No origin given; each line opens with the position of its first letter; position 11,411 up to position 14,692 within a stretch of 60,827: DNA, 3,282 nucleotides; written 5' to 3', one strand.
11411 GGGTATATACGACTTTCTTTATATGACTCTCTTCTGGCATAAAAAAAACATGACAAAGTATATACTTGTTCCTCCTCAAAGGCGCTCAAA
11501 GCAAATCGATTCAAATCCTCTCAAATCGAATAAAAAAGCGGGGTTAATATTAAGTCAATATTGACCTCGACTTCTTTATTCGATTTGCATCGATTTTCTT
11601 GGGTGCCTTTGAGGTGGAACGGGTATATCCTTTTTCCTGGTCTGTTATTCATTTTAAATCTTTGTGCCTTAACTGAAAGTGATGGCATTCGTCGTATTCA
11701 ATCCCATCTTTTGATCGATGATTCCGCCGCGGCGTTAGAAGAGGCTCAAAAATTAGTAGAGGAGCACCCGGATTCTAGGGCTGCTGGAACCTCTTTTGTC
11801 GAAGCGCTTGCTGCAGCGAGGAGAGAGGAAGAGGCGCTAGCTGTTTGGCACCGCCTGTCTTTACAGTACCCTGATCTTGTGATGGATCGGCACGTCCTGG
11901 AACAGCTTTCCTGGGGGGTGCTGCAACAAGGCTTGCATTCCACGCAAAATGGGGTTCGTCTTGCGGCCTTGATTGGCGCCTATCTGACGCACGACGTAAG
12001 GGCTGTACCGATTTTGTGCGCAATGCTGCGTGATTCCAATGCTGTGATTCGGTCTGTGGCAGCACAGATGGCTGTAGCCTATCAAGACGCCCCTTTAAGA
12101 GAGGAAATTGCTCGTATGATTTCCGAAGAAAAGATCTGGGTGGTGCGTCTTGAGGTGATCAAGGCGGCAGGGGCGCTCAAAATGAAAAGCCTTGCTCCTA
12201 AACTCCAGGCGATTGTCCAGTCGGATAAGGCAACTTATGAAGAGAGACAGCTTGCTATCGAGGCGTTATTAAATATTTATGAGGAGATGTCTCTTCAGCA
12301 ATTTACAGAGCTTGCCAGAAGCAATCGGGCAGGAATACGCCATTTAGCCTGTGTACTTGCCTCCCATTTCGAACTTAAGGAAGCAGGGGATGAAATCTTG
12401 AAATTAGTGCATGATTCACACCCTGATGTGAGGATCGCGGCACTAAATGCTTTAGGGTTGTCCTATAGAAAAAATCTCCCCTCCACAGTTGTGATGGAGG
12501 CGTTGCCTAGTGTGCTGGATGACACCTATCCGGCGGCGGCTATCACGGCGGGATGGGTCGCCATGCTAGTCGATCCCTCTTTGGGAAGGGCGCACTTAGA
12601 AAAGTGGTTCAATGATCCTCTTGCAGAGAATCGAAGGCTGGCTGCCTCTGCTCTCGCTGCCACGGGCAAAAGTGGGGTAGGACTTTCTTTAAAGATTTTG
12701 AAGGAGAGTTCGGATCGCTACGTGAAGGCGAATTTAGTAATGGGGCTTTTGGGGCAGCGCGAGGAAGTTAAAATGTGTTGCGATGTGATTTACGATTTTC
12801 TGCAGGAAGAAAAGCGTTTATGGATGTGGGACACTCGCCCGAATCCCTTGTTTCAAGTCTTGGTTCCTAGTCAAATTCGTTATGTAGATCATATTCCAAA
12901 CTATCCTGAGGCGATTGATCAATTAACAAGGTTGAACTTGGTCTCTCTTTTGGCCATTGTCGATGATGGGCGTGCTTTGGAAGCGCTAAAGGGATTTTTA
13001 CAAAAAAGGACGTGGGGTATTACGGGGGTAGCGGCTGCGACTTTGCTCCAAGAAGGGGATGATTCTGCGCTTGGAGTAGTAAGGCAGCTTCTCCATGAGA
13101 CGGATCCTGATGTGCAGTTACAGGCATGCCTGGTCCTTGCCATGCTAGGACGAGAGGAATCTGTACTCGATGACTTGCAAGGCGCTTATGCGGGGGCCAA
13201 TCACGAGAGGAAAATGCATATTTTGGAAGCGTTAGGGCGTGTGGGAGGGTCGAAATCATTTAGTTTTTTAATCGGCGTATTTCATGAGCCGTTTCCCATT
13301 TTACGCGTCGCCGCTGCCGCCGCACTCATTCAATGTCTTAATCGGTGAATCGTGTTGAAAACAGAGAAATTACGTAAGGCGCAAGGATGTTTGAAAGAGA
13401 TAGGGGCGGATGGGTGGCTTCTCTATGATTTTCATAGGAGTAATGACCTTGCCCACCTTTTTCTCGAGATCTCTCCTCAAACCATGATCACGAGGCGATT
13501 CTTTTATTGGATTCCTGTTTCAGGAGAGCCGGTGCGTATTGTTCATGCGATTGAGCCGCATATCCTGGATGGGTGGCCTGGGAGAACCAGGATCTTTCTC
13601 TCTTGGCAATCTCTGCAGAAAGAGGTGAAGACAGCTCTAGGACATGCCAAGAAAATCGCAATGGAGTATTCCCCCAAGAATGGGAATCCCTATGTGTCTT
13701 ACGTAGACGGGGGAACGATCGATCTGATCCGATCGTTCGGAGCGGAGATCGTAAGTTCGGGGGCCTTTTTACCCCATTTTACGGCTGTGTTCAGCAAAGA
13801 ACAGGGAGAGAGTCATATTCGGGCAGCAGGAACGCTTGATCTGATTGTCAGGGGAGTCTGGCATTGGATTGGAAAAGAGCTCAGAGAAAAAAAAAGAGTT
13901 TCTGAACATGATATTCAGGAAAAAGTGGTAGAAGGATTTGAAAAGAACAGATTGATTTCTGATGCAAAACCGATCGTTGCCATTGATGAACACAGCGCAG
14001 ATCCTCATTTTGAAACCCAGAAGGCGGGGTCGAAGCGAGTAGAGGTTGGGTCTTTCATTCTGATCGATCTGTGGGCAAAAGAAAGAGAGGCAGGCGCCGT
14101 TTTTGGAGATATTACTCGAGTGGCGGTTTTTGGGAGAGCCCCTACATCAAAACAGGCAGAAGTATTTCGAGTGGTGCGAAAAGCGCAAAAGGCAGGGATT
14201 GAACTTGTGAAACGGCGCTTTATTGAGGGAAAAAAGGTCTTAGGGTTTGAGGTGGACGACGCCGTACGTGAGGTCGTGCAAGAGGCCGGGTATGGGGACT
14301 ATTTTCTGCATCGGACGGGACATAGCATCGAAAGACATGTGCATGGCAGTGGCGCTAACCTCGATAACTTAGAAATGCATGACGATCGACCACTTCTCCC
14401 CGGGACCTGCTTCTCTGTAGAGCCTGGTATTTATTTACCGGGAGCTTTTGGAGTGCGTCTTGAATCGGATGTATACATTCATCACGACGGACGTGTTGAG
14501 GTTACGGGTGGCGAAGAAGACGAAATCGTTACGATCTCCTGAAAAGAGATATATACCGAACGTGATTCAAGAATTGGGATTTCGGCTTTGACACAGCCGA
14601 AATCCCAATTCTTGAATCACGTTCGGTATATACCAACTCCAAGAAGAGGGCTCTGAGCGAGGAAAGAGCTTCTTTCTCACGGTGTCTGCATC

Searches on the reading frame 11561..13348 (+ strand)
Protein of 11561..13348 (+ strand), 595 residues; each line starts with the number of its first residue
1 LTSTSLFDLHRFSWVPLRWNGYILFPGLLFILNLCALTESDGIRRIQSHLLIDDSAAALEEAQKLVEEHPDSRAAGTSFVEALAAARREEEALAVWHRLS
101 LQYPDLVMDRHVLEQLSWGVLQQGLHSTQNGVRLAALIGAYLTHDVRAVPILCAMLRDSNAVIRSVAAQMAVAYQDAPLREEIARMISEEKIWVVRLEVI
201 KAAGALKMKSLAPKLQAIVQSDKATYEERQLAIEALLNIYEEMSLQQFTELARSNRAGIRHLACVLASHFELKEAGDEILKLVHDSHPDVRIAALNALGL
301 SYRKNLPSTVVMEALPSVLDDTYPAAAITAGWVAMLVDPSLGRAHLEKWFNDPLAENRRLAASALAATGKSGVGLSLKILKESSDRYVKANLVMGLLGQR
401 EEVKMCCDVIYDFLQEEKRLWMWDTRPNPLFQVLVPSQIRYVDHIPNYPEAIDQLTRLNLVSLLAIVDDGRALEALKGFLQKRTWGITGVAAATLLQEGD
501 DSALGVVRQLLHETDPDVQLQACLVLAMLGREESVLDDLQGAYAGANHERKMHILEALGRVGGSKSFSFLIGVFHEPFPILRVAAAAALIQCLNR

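Call 60: search_protein_families(library=ncbifam, proteins=[window:11561-13348:+], max_evalue=1e-10)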
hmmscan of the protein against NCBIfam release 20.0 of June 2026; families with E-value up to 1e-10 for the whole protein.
window:11561-13348:+ (595 aa): 1 family
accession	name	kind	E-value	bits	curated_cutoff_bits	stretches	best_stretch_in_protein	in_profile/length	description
NF045915.1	PhycobilmeDegNblB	equivalog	3.5e-11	43.1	300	0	147-292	66-210/214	phycobilisome degradation protein NblB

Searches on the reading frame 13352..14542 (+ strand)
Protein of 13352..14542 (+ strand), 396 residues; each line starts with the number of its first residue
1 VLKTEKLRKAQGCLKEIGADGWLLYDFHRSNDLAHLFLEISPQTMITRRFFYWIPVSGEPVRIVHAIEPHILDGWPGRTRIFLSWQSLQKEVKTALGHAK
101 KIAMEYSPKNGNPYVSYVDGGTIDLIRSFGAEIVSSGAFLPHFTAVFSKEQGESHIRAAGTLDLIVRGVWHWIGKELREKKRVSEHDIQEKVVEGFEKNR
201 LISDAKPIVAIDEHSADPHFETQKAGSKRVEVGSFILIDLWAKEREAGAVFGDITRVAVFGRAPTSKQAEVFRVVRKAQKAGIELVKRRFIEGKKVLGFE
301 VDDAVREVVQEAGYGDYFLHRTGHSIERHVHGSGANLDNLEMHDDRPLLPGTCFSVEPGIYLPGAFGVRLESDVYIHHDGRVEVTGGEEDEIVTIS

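Call 60: search_protein_families(library=ncbifam, proteins=[window:13352-14542:+], max_evalue=1e-10)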
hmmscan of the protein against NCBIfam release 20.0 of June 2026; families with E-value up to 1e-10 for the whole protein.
window:13352-14542:+ (396 aa): 2 families
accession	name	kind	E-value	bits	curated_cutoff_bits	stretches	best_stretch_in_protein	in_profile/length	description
NF040821.1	dipep_PepQ_Arch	equivalog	6.4e-27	94.5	630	1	206-388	177-342/346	Xaa-Pro dipeptidase PepQ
NF007310.0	PRK09795.1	equivalog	1.8e-23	82.9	393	1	206-380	182-344/361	aminopeptidase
